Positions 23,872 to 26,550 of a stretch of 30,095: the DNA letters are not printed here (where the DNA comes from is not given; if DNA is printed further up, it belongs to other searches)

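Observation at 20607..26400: Candidate MalP/MalQ-like cycle for beta-1,2-glucans: SOGP phosphorylase paired with a GH35 transglucosylase-like enzyme, no beta-glucosidase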

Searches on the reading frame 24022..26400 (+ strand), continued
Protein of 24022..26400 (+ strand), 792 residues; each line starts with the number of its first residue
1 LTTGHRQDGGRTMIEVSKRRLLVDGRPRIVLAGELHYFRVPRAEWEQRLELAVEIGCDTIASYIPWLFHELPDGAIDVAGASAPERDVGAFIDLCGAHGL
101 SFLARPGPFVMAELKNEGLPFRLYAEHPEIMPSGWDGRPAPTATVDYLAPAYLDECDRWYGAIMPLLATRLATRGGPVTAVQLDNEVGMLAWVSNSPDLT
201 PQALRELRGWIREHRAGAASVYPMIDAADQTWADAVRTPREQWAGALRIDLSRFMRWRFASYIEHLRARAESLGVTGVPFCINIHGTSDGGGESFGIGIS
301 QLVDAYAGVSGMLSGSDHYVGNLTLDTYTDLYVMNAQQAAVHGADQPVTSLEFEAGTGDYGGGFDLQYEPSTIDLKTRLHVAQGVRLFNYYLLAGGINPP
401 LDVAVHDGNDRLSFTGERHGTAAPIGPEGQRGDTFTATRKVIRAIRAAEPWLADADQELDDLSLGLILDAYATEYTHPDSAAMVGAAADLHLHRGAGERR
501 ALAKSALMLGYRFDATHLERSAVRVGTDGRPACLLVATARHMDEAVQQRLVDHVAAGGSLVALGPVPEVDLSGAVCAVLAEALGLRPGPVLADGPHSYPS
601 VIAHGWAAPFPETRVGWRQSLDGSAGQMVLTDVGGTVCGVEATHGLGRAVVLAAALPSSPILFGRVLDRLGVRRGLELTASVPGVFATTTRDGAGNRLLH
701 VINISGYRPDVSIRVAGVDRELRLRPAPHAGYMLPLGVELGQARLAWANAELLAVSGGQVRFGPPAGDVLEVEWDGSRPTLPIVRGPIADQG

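Call 38: search_protein_families(library=pfam, proteins=[L071:269-2095:+, L074:12605-13552:+, L074:13758-15674:+, L084:2739-4694:+, L079:4149-5984:-, L079:7538-8965:-, L016:5082-7655:+, L016:7703-9103:-, L058:5824-7530:-, L061:12392-14026:+], max_evalue=0.001)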
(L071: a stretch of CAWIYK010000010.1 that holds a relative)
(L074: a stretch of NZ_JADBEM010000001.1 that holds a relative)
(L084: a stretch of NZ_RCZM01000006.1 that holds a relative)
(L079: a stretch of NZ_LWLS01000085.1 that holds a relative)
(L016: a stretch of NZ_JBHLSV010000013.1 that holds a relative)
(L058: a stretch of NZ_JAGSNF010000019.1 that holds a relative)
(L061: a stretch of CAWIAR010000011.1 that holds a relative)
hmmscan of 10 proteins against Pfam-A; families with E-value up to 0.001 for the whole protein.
L071:269-2095:+ (608 aa): 1 family
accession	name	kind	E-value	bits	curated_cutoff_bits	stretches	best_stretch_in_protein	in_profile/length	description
PF01229.23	Glyco_hydro_39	-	9.8e-76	255.9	26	1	128-576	2-460/472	Glycosyl hydrolases family 39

L074:12605-13552:+ (315 aa): 2 families
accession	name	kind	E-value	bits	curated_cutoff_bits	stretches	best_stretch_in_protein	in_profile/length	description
PF01569.27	PAP2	-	1.1e-11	45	27.2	1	101-201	5-118/130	PAP2 superfamily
PF14378.12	PAP2_3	-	1.3e-05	25.5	27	1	71-200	61-187/190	PAP2 superfamily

L074:13758-15674:+ (638 aa): 7 families
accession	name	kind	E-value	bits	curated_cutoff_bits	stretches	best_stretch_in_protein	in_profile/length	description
PF00441.29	Acyl-CoA_dh_1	-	1.2e-33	116.8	22.4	1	276-434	1-148/150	Acyl-CoA dehydrogenase, C-terminal domain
PF02770.24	Acyl-CoA_dh_M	-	2.5e-21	76.1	33.3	1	167-264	1-97/97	Acyl-CoA dehydrogenase, middle domain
PF02771.21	Acyl-CoA_dh_N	-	2.6e-21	76.5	22.9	1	75-163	25-112/113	Acyl-CoA dehydrogenase, N-terminal domain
PF21343.2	ACAD9-ACADV_C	-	1.3e-08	35.6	27.8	1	514-593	26-105/120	ACAD9/ACADV, C-terminal domain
PF21263.2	Acyl-CoA-dh_C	-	7.5e-07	29.8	27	1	514-590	15-84/96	Acyl-CoA dehydrogenase, C-terminal domain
PF08028.16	Acyl-CoA_dh_2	-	4.5e-06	27.4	22.7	1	295-397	5-116/134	Acyl-CoA dehydrogenase, C-terminal domain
PF11794.13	HpaB_N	-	0.00013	22.1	35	1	195-250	179-235/270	4-hydroxyphenylacetate 3-hydroxylase N terminal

L084:2739-4694:+ (651 aa): 2 families
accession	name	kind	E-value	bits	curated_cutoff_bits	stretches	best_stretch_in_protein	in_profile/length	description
PF00920.27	ILVD_EDD_N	-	3.2e-97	325.9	27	1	98-407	4-313/316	Dihydroxy-acid/6-phosphogluconate dehydratase N-terminal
PF24877.1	ILV_EDD_C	-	5e-51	173.3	27.7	1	435-626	2-191/191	Dihydroxy-acid/6-phosphogluconate dehydratase C-terminal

L079:4149-5984:- (611 aa): 2 families
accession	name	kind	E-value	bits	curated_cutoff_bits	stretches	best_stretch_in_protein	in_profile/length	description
PF10091.15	Glycoamylase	-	5.1e-11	42.9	27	1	383-578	38-218/221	Putative glucoamylase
PF11329.14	DUF3131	-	7.2e-11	42.1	20.3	1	134-278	2-136/367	Protein of unknown function (DUF3131)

L079:7538-8965:- (475 aa): 2 families
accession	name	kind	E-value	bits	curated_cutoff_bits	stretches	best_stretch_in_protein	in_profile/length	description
PF01547.30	SBP_bac_1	-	5.3e-43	148.6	26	1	106-389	5-306/307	Bacterial extracellular solute-binding protein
PF13416.11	SBP_bac_8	-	3e-37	129.4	27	1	114-408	2-268/279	Bacterial extracellular solute-binding protein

L016:5082-7655:+ (857 aa): 5 families
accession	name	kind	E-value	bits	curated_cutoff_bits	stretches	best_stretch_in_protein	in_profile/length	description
PF13360.13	PQQ_2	-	1.9e-23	83.8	27.6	1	560-771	16-227/233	Outer membrane protein assembly factor BamB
PF13570.13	Beta-prop_ACSF4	-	1.1e-14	55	133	1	531-773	56-294/329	Beta-alanine-activating enzyme, beta-propeller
PF00149.33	Metallophos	-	1.7e-10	42.1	21.5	1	166-340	6-190/191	Calcineurin-like phosphoesterase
PF12850.12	Metallophos_2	-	4.8e-07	30.3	27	1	166-352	6-130/154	Calcineurin-like phosphoesterase superfamily domain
PF25293.1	Beta-prop_EMC1_N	-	0.00093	19.4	34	0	589-740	42-196/219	EMC1 N-terminal beta-propeller domain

L016:7703-9103:- (466 aa): 1 family
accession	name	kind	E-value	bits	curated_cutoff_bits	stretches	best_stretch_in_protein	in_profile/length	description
PF10009.15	DUF2252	-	2.3e-127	425.8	22.3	1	59-461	1-390/392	Uncharacterized protein conserved in bacteria (DUF2252)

L058:5824-7530:- (568 aa): 2 families
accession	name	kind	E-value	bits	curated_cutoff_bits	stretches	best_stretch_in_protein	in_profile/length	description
PF09423.15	PhoD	-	6e-114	381.2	27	1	174-504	1-343/343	PhoD-like phosphatase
PF16655.11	PhoD_N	-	4.5e-31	107.7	30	1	63-161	1-90/90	PhoD-like phosphatase, N-terminal domain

L061:12392-14026:+ (544 aa): 3 families
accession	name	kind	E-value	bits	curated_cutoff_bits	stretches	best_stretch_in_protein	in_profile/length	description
PF00004.35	AAA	-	2.6e-18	67.2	21.2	1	308-428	1-130/131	ATPase family associated with various cellular activities (AAA)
PF13191.12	AAA_16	-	6.1e-05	24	32.6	0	301-344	20-63/167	AAA ATPase domain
PF07728.20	AAA_5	-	0.00041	20.8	22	0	308-335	2-31/139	AAA domain (dynein-related subfamily)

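Call 58: predict_structure(alignment_id=A1)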
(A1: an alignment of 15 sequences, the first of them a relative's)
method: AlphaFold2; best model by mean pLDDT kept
length: 780 residues; sequences in the alignment: 15
mean_pLDDT: 83.7   pTM: 0.89
mean pLDDT of the five models: 83.7, 80.5, 76.5, 71.1, 69.2
residues with pLDDT >= 90: 381; 70-90: 276; 50-70: 65; < 50: 58
segments of 3 or more residues with pLDDT < 50: 98-106, 129-131, 178-183, 348-354, 391-404, 765-771, 773-780
pLDDT, mean of each block of 10 residues (from residue 1): 83 91 80 92 94 66 84 89 96 67 51 75 60 76 89 95 93 63 65 94 94 94 88 90 90 95 93 75 85 90 83 87 92 87 60 62 93 91 67 47 57 84 90 93 94 90 76 84 66 91 92 91 93 96 96 92 93 88 71 86 87 85 92 94 84 93 93 94 94 94 90 95 89 90 82 89 55 39
secondary structure, 60 per line:
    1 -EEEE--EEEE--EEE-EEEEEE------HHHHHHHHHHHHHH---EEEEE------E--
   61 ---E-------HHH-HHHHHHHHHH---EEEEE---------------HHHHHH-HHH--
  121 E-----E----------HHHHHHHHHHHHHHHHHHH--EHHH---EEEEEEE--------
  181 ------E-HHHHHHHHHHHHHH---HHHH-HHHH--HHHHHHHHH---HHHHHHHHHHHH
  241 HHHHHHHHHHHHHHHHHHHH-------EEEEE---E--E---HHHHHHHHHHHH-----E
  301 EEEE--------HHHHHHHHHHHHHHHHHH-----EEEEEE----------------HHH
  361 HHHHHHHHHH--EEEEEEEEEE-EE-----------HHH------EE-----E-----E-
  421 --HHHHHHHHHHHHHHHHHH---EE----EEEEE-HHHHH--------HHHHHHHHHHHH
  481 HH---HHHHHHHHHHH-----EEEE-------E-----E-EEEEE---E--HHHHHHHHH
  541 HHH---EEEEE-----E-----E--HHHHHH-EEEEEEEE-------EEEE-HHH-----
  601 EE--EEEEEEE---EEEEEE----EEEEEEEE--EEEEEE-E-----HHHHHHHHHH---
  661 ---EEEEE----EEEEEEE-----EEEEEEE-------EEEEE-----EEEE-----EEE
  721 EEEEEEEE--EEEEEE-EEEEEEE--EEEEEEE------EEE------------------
elements in order (helices of 4 or more, strands of 3 or more residues): E2-5 E8-11 E14-16 E18-23 H30-43 E47-51 H76-85 E89-93 H109-114 H138-156 E166-172 H189-202 H206-209 H211-214 H217-225 H229-260 E268-272 H283-294 E300-304 H313-330 E336-341 H358-370 E373-382 H423-440 E450-454 H456-460 H469-482 H486-496 E502-505 E521-525 H532-543 E547-551 H566-571 E573-580 E588-591 E605-611 E615-620 E625-632 E635-640 H648-657 E664-668 E673-679 E685-691 E699-703 E709-712 E718-728 E731-736 E738-744 E747-753 E760-762

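Call 61: fold_search(model_id=the predicted structure, library=pdb)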
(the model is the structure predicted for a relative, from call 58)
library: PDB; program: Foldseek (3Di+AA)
matches with E <= 10: 500; with E <= 0.001: 500
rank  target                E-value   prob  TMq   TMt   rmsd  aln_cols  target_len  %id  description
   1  7x87_A                6.3e-48  1.00  0.80  0.87   3.5       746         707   22  The complex structure of beta-1,2-glucosyltransferase from Ignavibacterium album with sophotetraose observed as sophor (released 2022-04-20)
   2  7vl3_A                2.4e-47  1.00  0.80  0.87   3.5       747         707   22  The complex structure of beta-1,2-glucosyltransferase from Ignavibacterium album with phenyl alpha-D-glucoside (released 2022-03-09)
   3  7x87_B                4.3e-47  1.00  0.79  0.87   3.5       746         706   22  The complex structure of beta-1,2-glucosyltransferase from Ignavibacterium album with sophotetraose observed as sophor (released 2022-04-20)
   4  7vl2_B                6.3e-47  1.00  0.80  0.88   3.4       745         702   22  The complex structure of beta-1,2-glucosyltransferase from Ignavibacterium album with ethyl alpha-D-Glucoside (released 2022-03-09)
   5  7vky_A                6.7e-47  1.00  0.79  0.87   3.6       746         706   22  The complex structure of beta-1,2-glucosyltransferase from Ignavibacterium album with sophorose (released 2022-03-09)
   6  7vkw_B                8.9e-47  1.00  0.79  0.87   3.5       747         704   22  The apo structure of beta-1,2-glucosyltransferase from Ignavibacterium album (released 2022-03-09)
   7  7vkz_B                1.1e-46  1.00  0.79  0.87   3.4       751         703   22  The complex structure of beta-1,2-glucosyltransferase from Ignavibacterium album with 1-Deoxynojirimycin (released 2022-03-09)
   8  7vky_B                3.6e-46  1.00  0.79  0.88   3.5       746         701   22  The complex structure of beta-1,2-glucosyltransferase from Ignavibacterium album with sophorose (released 2022-03-09)
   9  7vkx_A                3.8e-46  1.00  0.79  0.87   3.5       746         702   22  The complex structure of beta-1,2-glucosyltransferase from Ignavibacterium album with glucose (released 2022-03-09)
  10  7vkw_A                1.4e-45  1.00  0.79  0.87   3.7       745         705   22  The apo structure of beta-1,2-glucosyltransferase from Ignavibacterium album (released 2022-03-09)
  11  7vl0_B                1.4e-45  1.00  0.79  0.88   3.4       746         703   22  The complex structure of beta-1,2-glucosyltransferase from Ignavibacterium album with p-nitrophenyl-alpha-D-glucopyran (released 2022-03-09)
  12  7vkz_A                2.2e-45  1.00  0.79  0.87   3.6       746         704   22  The complex structure of beta-1,2-glucosyltransferase from Ignavibacterium album with 1-Deoxynojirimycin (released 2022-03-09)
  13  5gsm_A                7.4e-42  1.00  0.79  0.79   4.3       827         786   22  Glycoside hydrolase B with product (released 2017-02-01)
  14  8oug                  1.5e-40  1.00  0.78  0.78   4.9       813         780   22  Exo-beta-d-glucosaminidase from Pyrococcus chitonophagus (released 2024-05-01)
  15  5gsl_A                1.9e-39  1.00  0.78  0.78   4.7       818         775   21  Glycoside hydrolase A (released 2017-02-01)
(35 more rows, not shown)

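Call 67: search_solved_structures(query=L015:7794-10004:+, max_evalue=1e-40)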
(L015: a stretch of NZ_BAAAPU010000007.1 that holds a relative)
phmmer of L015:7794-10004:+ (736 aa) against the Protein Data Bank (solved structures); distinct sequences matched with E-value up to 1e-40: 50.
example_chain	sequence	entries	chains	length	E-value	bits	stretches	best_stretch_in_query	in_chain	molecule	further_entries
5tf0_A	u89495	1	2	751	1.3e-145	490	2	27-462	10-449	Glycosyl hydrolase family 3 N-terminal domain protein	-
9urf_A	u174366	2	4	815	2.7e-144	485.6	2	27-446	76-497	beta-glucosidase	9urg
5xxl_A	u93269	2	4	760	6.5e-144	484.3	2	27-454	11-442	Periplasmic beta-glucosidase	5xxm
5xxn_A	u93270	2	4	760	3.1e-143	482.1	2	27-454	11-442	Periplasmic beta-glucosidase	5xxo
3u48_A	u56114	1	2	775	3.8e-141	475.2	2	28-454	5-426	JMB19063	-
3u4a_A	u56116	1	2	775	1.9e-140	472.9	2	28-454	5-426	JMB19063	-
6r5i_A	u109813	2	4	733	5.1e-127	428.5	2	30-463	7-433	Periplasmic beta-glucosidase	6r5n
6r5r_A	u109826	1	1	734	1.7e-126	426.8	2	30-463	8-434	Periplasmic beta-glucosidase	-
6r5p_B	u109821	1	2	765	1.7e-126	426.8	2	28-463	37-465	Periplasmic beta-glucosidase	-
6r5o_B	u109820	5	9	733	2e-126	426.5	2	30-463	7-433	Periplasmic beta-glucosidase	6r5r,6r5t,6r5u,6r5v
4zoa_A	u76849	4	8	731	4.4e-125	422.1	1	27-704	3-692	Lin1840 protein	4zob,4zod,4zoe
4zo6_A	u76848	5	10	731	5.6e-124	418.4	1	27-704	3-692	Lin1840 protein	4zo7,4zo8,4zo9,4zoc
7zb3_A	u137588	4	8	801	4.4e-111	375.8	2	20-405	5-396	Beta-xylosidase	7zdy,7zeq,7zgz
8c7f_A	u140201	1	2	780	4.8e-110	372.4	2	20-405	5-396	Xylosidase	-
8xrt_E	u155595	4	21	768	6.1e-108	365.4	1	12-402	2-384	GH3 enzyme CcBgl3B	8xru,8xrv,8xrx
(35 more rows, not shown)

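Call 73: search_solved_structures(query=A1, max_evalue=1e-20)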
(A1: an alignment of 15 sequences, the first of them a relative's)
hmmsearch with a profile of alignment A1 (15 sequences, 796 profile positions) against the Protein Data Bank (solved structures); distinct sequences matched with E-value up to 1e-20: 20.
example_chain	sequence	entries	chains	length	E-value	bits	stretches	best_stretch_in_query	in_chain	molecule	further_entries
7vkw_A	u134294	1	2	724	2.4e-73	250.8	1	7-636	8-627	beta-1,2-glucosyltransferase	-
7vkx_A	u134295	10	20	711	3e-73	250.5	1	9-635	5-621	beta-1,2-glucosyltransferase | Beta-galactosidase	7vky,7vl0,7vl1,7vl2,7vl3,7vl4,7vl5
7x87_A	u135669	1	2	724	1.5e-72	248.2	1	7-636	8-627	Beta-galactosidase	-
7vkz_A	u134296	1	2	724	3.1e-72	247.2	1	7-636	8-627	beta-1,2-glucosyltransferase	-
5gsm_A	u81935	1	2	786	1.9e-66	228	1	2-174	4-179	Exo-beta-D-glucosaminidase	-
8oug_A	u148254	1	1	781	1.8e-65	224.8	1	9-174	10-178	Beta-galactosidase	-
5gsl_A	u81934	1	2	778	4e-61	210.4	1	9-174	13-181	778aa long hypothetical beta-galactosidase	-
6jow_A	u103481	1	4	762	1.4e-60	208.7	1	17-174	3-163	Beta-galactosidase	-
7kdv_A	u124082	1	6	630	5.1e-30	107.5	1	3-176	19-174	Beta-galactosidase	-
8h25_A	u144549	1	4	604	2.5e-28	101.9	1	8-176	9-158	Beta-galactosidase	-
3d3a_A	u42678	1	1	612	1.1e-26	96.5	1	3-177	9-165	Beta-galactosidase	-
3thc_A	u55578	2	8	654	3.6e-26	94.8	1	2-176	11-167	Beta-galactosidase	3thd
3wez_A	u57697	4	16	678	3.9e-26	94.7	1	2-176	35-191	Beta-galactosidase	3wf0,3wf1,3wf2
4e8c_A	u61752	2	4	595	1.1e-25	93.2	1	8-176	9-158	Glycosyl hydrolase, family 35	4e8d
3wf3_A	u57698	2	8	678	1.4e-25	92.9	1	2-176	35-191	Beta-galactosidase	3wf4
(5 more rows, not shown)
